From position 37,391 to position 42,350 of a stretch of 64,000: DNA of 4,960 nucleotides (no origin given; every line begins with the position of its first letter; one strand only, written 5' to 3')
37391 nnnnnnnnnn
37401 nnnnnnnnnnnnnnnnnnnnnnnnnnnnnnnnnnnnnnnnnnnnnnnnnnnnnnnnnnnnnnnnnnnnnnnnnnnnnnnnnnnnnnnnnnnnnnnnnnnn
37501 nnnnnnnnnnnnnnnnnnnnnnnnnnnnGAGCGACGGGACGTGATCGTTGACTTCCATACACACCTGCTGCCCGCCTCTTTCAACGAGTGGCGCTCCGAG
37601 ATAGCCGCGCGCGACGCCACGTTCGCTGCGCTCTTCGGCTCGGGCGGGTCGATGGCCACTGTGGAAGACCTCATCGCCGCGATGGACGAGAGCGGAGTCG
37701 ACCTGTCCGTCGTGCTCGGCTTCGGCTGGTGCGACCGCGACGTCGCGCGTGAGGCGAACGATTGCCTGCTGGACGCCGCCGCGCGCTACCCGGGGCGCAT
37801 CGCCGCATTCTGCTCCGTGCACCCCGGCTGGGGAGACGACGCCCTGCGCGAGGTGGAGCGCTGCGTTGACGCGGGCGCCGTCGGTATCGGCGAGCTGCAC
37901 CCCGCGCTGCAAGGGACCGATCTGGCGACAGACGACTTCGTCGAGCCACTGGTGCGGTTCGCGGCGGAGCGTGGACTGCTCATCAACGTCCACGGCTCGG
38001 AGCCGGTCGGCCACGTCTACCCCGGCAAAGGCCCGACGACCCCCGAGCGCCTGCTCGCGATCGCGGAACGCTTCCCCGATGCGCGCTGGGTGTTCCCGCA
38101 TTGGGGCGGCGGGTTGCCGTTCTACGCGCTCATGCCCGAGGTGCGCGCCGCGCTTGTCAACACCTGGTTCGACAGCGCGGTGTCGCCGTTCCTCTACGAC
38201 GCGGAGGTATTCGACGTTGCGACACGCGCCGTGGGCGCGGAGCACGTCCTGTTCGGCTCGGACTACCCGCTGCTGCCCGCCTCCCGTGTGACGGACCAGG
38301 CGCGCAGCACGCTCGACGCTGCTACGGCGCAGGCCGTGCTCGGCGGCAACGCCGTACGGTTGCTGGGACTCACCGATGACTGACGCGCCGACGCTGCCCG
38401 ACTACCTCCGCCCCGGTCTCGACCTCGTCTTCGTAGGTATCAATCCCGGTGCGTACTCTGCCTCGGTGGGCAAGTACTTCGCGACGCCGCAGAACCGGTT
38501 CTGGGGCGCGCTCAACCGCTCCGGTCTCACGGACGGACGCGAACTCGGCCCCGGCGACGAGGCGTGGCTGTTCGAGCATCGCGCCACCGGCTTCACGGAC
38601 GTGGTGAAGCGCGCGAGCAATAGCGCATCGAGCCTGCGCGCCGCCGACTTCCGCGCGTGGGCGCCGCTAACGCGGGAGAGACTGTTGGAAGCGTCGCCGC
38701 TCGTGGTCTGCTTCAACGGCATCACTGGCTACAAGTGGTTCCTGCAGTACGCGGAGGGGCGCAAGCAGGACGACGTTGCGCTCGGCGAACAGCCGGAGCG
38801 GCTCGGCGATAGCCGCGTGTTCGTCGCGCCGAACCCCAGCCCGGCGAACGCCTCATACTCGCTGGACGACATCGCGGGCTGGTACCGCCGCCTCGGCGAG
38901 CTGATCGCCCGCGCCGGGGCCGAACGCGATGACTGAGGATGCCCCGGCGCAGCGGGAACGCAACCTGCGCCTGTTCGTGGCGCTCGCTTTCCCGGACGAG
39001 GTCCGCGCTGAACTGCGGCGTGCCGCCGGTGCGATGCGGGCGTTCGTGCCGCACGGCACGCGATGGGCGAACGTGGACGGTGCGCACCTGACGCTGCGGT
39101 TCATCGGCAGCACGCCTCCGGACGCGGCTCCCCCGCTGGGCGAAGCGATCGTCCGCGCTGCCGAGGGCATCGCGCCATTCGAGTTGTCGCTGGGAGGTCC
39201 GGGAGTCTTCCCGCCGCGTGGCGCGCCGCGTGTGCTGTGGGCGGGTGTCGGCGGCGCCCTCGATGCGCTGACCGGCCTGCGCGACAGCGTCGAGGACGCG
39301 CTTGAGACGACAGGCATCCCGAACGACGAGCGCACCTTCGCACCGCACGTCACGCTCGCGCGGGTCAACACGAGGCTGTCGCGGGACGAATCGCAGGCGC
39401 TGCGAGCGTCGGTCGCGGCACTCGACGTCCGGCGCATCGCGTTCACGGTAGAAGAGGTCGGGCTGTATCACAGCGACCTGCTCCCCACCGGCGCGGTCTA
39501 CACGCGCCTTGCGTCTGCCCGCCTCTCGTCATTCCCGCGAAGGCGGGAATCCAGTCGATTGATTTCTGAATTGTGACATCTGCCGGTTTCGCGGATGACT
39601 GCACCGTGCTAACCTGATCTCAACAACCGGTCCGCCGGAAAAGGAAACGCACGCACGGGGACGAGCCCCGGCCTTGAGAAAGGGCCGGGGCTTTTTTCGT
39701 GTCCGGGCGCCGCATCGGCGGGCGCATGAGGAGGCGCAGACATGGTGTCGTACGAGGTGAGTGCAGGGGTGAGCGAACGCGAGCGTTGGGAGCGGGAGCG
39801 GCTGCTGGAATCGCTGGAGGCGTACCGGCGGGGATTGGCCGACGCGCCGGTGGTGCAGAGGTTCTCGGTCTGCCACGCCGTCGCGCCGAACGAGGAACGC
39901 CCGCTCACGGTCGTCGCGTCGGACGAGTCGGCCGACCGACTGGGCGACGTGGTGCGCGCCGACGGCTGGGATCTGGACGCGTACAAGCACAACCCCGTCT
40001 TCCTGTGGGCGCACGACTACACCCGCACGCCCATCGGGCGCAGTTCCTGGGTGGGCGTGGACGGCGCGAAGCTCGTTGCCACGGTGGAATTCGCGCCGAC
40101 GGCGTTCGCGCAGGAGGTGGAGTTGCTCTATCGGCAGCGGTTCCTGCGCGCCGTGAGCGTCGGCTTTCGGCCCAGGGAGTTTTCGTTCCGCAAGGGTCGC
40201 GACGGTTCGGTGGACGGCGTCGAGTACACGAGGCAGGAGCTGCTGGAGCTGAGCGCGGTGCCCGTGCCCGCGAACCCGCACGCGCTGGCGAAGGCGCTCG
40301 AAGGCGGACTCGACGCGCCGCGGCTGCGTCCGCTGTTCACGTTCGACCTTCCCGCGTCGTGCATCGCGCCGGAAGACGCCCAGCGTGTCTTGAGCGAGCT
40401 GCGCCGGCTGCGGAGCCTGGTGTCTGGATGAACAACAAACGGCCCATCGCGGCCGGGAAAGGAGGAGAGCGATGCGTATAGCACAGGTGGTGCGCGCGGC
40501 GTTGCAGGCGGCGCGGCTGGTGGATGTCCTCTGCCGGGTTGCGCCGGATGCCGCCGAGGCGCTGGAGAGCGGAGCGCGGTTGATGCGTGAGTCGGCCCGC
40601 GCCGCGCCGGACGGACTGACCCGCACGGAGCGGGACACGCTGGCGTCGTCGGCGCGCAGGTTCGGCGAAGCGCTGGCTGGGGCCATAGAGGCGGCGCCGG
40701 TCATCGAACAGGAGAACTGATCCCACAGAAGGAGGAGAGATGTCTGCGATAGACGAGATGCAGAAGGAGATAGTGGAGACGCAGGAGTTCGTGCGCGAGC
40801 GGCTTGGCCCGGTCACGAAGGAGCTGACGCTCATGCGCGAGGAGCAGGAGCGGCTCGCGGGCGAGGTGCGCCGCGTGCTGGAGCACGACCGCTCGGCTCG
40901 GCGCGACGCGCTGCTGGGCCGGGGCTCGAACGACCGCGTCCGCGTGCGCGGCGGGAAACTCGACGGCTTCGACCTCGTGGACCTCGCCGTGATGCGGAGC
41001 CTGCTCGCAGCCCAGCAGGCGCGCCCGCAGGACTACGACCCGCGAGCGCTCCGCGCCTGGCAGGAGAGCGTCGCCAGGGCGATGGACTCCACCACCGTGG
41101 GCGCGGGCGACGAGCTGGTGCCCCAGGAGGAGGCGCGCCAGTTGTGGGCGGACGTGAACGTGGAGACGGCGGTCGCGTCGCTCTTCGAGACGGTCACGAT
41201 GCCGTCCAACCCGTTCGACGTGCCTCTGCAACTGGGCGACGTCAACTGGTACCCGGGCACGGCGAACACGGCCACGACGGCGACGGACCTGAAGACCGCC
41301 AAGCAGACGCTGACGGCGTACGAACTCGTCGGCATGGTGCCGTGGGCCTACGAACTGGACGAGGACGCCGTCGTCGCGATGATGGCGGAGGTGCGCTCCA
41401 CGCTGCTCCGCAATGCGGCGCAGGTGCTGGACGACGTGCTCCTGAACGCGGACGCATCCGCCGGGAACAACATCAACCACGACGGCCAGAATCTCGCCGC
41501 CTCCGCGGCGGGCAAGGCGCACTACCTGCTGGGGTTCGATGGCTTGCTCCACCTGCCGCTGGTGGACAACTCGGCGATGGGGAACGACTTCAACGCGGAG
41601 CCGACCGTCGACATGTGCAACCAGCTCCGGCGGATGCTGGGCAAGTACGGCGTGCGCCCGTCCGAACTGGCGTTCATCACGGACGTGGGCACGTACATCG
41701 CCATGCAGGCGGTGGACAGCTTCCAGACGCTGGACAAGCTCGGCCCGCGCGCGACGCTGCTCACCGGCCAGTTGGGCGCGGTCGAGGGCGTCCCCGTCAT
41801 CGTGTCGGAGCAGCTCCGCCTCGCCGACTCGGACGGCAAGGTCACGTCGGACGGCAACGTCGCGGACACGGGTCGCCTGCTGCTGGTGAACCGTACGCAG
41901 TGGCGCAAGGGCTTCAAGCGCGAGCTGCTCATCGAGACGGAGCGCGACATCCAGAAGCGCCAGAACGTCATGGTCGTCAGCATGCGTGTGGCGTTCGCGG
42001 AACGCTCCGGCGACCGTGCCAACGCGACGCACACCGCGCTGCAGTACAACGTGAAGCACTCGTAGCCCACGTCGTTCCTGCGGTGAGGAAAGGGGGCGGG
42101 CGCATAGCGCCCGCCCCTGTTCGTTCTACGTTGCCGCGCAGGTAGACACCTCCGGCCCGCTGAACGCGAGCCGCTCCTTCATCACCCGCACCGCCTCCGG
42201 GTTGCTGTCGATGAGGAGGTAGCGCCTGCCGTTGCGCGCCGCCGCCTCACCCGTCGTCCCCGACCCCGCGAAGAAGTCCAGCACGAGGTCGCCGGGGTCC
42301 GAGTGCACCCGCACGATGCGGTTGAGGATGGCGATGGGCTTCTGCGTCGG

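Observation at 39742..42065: Orphan HK97-type prohead protease / small ORF / major capsid cassette with no portal, terminase, tail or integrase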

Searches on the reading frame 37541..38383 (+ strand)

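Call 3: search_protein_families(library=pfam, proteins=[window:37541-38383:+], max_evalue=0.01)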
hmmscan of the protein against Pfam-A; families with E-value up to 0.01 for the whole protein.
window:37541-38383:+ (280 aa): 2 families
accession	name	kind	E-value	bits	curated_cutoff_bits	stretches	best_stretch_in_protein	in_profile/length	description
PF04909.20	Amidohydro_2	-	1.3e-35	124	26.4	1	3-277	1-289/289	Amidohydrolase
PF01026.27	TatD_DNase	-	7.6e-05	22.7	27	1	3-247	1-209/253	TatD related DNase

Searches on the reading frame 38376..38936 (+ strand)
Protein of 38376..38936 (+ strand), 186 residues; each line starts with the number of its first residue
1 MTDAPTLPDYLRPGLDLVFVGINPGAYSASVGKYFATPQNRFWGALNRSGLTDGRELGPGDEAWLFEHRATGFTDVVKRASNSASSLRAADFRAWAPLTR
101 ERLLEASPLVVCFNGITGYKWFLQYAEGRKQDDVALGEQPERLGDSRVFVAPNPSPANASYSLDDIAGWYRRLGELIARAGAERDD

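Call 3: search_protein_families(library=pfam, proteins=[window:38376-38936:+], max_evalue=0.01)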
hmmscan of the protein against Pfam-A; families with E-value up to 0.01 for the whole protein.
window:38376-38936:+ (186 aa): 1 family
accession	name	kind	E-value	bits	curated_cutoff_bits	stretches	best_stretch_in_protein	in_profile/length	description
PF03167.25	UDG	-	5.5e-16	59.3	24.3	1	8-162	1-126/141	Uracil DNA glycosylase superfamily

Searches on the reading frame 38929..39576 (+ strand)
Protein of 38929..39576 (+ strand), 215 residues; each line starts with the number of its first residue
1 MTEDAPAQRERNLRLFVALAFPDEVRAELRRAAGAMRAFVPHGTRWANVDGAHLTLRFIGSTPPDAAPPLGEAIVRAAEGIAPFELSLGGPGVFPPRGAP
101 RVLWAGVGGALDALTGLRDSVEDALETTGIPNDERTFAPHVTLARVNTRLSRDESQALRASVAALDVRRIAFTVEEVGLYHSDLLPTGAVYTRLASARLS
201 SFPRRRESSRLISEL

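Call 3: search_protein_families(library=pfam, proteins=[window:38929-39576:+], max_evalue=0.01)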
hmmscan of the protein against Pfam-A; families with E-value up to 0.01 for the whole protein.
window:38929-39576:+ (215 aa): 2 families
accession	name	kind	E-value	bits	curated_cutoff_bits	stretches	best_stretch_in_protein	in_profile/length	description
PF02834.22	LigT_PEase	-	2.3e-24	85.8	23.3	2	21-104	3-87/87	LigT like Phosphoesterase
PF13563.12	2_5_RNA_ligase2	-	1e-17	65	27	1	23-183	3-149/152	2'-5' RNA ligase superfamily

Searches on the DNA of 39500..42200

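Call 75: search_rna_families(source=window, start=39500, end=42200, threshold=evalue, max_evalue=1)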
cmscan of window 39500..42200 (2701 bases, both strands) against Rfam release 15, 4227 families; matches with E-value up to 1: 0.
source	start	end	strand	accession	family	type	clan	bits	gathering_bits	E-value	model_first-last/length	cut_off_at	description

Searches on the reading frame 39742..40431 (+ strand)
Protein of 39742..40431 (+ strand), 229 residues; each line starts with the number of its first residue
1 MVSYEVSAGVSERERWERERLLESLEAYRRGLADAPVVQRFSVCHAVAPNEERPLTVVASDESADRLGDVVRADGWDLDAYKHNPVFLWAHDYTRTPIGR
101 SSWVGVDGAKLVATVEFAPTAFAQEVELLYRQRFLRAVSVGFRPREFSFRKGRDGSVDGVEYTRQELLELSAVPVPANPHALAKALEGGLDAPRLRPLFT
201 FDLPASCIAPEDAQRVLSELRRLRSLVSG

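Call 3: search_protein_families(library=pfam, proteins=[window:39742-40431:+], max_evalue=0.01)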
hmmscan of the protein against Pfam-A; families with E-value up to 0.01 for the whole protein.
window:39742-40431:+ (229 aa): 1 family
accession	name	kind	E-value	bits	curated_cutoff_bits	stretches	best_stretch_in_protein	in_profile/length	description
PF04586.22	Peptidase_S78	-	1.1e-08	35.8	21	1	83-184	50-153/165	Caudovirus prohead serine protease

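Call 4: search_protein_families(library=phrogs, proteins=[window:39742-40431:+], max_evalue=0.01)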
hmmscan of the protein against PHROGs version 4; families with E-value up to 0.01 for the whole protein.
window:39742-40431:+ (229 aa): 8 families
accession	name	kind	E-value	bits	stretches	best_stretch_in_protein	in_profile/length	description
phrog_617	-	head and packaging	1.7e-26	94.3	1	43-181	15-156/626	major head protein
phrog_80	-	head and packaging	2e-19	71.2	1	50-182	233-374/607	head maturation protease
phrog_11321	-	unknown function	1.2e-16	62.1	1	56-183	4-136/327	-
phrog_4523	-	head and packaging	2.6e-09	37.4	1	87-181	74-170/644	major head and protease protein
phrog_2263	-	head and packaging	1.4e-07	31.9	1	85-181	75-171/551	major head protein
phrog_13361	-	unknown function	2.6e-05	25.1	1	50-152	17-123/132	-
phrog_3244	-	head and packaging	3.4e-05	24.7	1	82-188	68-182/326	head maturation protease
phrog_30146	-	unknown function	0.0001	23.2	1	50-102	17-65/79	-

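Call 45: search_protein_families(library=padloc, proteins=[window:39742-40431:+], max_evalue=0.01)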
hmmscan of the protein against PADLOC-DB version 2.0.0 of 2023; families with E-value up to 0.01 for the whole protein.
window:39742-40431:+ (229 aa): 0 families

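Call 47: search_solved_structures(query=A3, max_evalue=0.01, show_alignments=1)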
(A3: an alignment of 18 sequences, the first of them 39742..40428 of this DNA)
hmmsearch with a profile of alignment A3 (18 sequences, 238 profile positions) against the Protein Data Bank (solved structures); distinct sequences matched with E-value up to 0.01: 0.

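Call 97: search_protein_families(library=ncbifam, proteins=[window:39742-40431:+], max_evalue=0.01)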
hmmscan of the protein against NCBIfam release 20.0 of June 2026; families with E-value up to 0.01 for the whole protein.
window:39742-40431:+ (229 aa): 2 families
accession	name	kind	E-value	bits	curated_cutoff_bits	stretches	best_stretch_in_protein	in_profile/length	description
NF045541.1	scaf_prot_MCP2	exception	5.5e-13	48.4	525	1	73-184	38-154/634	prohead protease/major capsid protein fusion protein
TIGR01543.1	proheadase_HK97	equivalog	3.5e-09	36.9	59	1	78-181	31-133/142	HK97 family phage prohead protease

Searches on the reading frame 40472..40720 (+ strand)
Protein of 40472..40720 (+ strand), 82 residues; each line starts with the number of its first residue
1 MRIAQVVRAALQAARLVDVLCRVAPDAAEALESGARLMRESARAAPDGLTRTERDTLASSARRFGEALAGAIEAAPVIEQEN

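Call 3: search_protein_families(library=pfam, proteins=[window:40472-40720:+], max_evalue=0.01)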
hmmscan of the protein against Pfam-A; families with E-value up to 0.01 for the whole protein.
window:40472-40720:+ (82 aa): 0 families

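Call 4: search_protein_families(library=phrogs, proteins=[window:40472-40720:+], max_evalue=0.01)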
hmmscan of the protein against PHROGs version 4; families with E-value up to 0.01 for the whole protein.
window:40472-40720:+ (82 aa): 0 families

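Call 45: search_protein_families(library=padloc, proteins=[window:40472-40720:+], max_evalue=0.01)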
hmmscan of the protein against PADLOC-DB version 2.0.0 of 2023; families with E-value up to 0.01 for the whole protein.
window:40472-40720:+ (82 aa): 0 families

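Call 46: search_solved_structures(query=A4, max_evalue=1)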
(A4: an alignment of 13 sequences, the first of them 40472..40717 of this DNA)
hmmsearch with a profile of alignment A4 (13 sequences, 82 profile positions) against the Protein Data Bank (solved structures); distinct sequences matched with E-value up to 1: 8.
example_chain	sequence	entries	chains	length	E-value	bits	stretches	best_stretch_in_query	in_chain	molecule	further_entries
6tje_A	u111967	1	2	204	0.0011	22.2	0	69-80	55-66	Cake5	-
5nlc_A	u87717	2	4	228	0.0029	20.8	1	43-70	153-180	PipY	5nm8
8fje_A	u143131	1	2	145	0.0079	19.4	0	50-80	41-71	E8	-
6tjd_A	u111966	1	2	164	0.011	19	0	69-80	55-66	Cake4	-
4j3z_A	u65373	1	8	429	0.029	17.6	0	26-78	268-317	Mandelate racemase/muconate lactonizing enzyme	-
6tjc_A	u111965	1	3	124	0.13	15.5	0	69-80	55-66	Cake3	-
1php_A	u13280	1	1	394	0.14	15.4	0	41-80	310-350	3-PHOSPHOGLYCERATE KINASE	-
7bvy_A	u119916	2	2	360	0.88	12.9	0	44-70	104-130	Cell shape determining protein MreB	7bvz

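Call 67: predict_structure(protein=window:40472-40717:+)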
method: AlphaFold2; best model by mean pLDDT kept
length: 82 residues; sequences in the alignment: 1
mean_pLDDT: 71.9   pTM: 0.46
mean pLDDT of the five models: 71.9, 70.1, 68.3, 62.8, 60.1
residues with pLDDT >= 90: 0; 70-90: 60; 50-70: 19; < 50: 3
segments of 3 or more residues with pLDDT < 50: 80-82
pLDDT, mean of each block of 10 residues (from residue 1): 71 73 70 75 71 81 76 65 40
secondary structure, 60 per line:
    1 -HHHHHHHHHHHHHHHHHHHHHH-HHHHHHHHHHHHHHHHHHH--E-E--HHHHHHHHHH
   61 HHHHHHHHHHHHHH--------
elements in order: H2-23 H25-43 H51-74

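Call 70: fold_search(model_id=the predicted structure, library=viral)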
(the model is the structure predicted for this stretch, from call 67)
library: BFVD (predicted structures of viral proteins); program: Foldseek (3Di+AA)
matches with E <= 10: 644; with E <= 0.001: 0
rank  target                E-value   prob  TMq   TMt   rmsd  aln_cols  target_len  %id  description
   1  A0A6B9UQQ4            3.0e-01  0.84  0.46  0.10  10.1        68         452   16  (no name in the UniProt tables at hand)
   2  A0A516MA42            4.7e-01  0.97  0.56  0.52   2.4        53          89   17  (no name in the UniProt tables at hand)
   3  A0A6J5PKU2            4.7e-01  0.82  0.51  0.46  13.5        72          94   14  Uncharacterized protein [uncultured Caudovirales phage]
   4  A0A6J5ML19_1          5.0e-01  0.85  0.55  0.04  13.6        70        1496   23  Helicase, C-terminal [uncultured Caudovirales phage]
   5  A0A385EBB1            6.0e-01  0.87  0.54  0.60  12.9        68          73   15  Uncharacterized protein [Caulobacter phage CcrBL9]
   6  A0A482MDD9            6.3e-01  0.96  0.56  0.84   1.6        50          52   18  Uncharacterized protein [Mycobacterium phage Daegal]
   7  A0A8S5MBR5            6.8e-01  0.82  0.48  0.53   7.3        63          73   19  Uncharacterized protein [Podoviridae sp. ct53O25]
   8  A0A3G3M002            6.8e-01  0.77  0.49  0.58   5.3        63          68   19  Uncharacterized protein [Microbacterium phage Johann]
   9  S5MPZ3                6.8e-01  0.41  0.36  0.38   5.3        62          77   19  Uncharacterized protein [Sinorhizobium phage phiM12]
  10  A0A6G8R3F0            7.6e-01  0.92  0.59  0.50   3.2        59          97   15  Uncharacterized protein [Streptomyces phage Muntaha]
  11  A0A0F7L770            7.6e-01  0.91  0.56  0.46   5.0        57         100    9  Uncharacterized protein [uncultured marine virus]
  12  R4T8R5                7.6e-01  0.57  0.45  0.06  10.5        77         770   21  Tape measure [Haloarcula hispanica tailed virus 1]
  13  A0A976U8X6            8.1e-01  0.28  0.32  0.19   6.0        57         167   21  (no name in the UniProt tables at hand)
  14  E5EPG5                8.7e-01  0.75  0.51  0.41   9.3        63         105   14  Uncharacterized protein [Acinetobacter phage Acj9]
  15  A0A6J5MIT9            8.7e-01  0.20  0.31  0.13  15.0        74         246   16  Uncharacterized protein [uncultured Caudovirales phage]
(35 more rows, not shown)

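Call 85: search_protein_representatives(protein=window:40472-40717:+)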
Query: 82 residues. Proteins with E-value up to 0.001 (for the whole library): 5; up to 1e-10: 2; up to 1e-30: 0. The best 5 are listed.
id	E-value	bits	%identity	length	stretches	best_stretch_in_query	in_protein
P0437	3.3e-23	97.0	68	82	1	1-78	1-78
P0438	4.6e-11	58.7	63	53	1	29-79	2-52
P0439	2.3e-04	37.6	42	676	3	52-79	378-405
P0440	5.3e-04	36.4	45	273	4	45-79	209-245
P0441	8.1e-04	35.8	42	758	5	37-64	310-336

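Call 97: search_protein_families(library=ncbifam, proteins=[window:40472-40720:+], max_evalue=0.01)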
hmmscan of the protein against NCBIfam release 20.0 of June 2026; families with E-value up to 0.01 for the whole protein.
window:40472-40720:+ (82 aa): 0 families
